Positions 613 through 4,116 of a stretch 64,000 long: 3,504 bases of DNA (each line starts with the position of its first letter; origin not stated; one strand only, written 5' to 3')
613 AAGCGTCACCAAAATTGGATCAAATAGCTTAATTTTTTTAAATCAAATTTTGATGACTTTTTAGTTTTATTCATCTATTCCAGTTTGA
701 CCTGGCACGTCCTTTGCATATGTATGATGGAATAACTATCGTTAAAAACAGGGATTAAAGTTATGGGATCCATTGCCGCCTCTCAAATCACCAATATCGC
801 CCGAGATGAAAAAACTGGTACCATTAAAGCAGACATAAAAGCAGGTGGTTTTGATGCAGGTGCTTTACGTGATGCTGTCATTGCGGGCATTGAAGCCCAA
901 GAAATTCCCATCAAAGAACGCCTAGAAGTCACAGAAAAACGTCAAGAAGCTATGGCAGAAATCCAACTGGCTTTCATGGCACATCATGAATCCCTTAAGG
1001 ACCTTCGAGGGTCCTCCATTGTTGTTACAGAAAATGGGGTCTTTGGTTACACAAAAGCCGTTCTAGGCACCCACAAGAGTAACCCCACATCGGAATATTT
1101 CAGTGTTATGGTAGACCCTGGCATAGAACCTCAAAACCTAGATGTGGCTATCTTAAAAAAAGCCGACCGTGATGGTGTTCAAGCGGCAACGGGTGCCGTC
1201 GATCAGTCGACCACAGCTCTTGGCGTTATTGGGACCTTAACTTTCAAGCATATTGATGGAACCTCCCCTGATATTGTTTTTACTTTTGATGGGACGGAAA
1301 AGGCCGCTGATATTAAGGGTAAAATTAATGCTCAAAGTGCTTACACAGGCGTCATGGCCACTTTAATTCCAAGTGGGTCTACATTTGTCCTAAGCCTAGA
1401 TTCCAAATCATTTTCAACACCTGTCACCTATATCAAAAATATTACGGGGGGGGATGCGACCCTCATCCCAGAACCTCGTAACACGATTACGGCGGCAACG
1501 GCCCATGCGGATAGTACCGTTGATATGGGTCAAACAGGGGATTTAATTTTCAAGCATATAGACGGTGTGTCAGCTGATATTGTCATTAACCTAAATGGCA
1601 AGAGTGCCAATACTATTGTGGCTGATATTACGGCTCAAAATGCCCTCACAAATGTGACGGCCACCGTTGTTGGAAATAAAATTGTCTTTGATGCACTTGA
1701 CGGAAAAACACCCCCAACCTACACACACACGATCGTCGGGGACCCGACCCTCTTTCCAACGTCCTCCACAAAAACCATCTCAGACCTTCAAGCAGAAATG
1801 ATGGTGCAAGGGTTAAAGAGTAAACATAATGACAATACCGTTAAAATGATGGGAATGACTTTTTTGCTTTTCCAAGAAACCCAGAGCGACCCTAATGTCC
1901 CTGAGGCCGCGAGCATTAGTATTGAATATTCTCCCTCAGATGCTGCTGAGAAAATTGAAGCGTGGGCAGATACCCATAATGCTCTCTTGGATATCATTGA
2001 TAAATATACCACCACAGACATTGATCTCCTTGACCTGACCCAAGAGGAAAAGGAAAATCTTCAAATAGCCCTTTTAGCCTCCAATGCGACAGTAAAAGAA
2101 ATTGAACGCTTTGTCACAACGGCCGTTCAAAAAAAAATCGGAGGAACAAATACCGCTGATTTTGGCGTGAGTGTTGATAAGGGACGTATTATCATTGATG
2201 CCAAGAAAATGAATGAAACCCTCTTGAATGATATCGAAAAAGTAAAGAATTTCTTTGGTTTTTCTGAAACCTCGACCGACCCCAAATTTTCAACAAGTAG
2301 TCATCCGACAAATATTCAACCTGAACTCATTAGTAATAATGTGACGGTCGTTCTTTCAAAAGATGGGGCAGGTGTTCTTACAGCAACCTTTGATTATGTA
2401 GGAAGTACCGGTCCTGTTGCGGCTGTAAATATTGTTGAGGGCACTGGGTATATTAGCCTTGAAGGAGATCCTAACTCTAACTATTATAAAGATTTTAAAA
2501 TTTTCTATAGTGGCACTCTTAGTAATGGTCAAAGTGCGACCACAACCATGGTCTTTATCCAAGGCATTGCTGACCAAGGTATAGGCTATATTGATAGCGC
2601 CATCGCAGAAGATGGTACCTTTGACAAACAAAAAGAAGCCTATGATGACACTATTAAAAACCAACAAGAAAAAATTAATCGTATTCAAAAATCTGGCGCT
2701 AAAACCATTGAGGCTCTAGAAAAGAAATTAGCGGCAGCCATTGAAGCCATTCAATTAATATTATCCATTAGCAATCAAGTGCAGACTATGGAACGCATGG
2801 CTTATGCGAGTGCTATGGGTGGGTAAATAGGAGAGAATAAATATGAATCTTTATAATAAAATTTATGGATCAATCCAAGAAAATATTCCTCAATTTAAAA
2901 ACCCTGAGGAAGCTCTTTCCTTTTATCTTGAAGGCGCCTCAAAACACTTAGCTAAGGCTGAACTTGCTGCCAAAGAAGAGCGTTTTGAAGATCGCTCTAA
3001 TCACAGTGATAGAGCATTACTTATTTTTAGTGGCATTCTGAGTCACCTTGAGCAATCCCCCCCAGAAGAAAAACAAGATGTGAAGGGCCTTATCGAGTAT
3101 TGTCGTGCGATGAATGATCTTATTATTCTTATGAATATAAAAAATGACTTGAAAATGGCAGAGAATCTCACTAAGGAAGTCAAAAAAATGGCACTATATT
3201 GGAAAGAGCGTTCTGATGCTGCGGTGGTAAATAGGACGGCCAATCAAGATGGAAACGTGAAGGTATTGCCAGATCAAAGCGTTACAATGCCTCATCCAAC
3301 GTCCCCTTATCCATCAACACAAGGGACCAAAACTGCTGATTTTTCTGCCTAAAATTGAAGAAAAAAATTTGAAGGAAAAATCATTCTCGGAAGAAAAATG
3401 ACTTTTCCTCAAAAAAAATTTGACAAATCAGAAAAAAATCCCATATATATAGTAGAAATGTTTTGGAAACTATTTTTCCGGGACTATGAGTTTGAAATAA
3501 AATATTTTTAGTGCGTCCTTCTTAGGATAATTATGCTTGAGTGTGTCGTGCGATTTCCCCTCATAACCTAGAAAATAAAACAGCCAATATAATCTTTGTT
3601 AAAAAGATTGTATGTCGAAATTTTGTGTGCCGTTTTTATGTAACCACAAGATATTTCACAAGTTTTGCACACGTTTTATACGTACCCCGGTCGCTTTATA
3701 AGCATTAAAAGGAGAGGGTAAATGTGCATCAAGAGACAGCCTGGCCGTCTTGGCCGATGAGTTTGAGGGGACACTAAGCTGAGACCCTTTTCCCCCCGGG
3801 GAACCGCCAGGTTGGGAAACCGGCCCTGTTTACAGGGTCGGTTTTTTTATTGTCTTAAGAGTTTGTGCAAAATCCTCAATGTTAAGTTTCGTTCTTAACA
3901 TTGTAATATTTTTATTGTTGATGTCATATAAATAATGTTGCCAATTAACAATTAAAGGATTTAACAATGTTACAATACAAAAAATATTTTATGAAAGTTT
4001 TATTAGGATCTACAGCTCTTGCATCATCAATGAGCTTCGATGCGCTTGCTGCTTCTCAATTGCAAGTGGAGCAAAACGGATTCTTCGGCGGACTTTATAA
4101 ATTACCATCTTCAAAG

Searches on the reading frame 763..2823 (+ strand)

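Call 10: search_protein_families(library=pfam, proteins=[window:763-2823:+], max_evalue=0.01)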
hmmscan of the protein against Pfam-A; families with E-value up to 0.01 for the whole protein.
window:763-2823:+ (687 aa): 2 families
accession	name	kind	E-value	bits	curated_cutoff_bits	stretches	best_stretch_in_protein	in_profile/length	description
PF07195.17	FliD_C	-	2.2e-16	60.5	25.4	1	344-657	4-225/236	Flagellar hook-associated protein 2 C-terminus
PF07196.18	Flagellin_IN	-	0.0002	21.9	22.7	1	158-210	1-51/55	Flagellin hook IN motif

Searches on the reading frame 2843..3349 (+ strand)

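Call 10: search_protein_families(library=pfam, proteins=[window:2843-3349:+], max_evalue=0.01)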
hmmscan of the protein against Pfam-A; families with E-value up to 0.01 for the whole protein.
window:2843-3349:+ (169 aa): 1 family
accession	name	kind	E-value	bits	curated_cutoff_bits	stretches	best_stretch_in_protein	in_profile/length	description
PF02561.19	FliS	-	1.1e-08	35.8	26.7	1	17-122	10-113/115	Flagellar protein FliS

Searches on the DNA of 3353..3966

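Call 50: search_rna_families(source=window, start=3353, end=3966, threshold=evalue, max_evalue=1)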
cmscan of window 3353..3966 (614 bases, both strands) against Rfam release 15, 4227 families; matches with E-value up to 1: 4.
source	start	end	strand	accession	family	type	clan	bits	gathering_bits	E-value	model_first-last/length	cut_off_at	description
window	3364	3422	+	RF03514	mir-6128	Gene; miRNA;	-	22.6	92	0.28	1-64/64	no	mir-6128 microRNA precursor family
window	3364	3413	-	RF04343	Plastid-psbA-2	Cis-reg;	CL00153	20.9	55.8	0.24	1-60/60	no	Plastid-psbA-2 3UTR RNA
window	3791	3850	+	RF02837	anti-hemB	Gene; sRNA;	-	17.1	49.5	0.21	1-81/81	no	Burkholderia RNA 7 (anti-hemB)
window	3780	3848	+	RF02631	Hrs13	Gene; sRNA;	-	16.5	52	0.21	1-82/82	no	Hfq-regulated sRNA 13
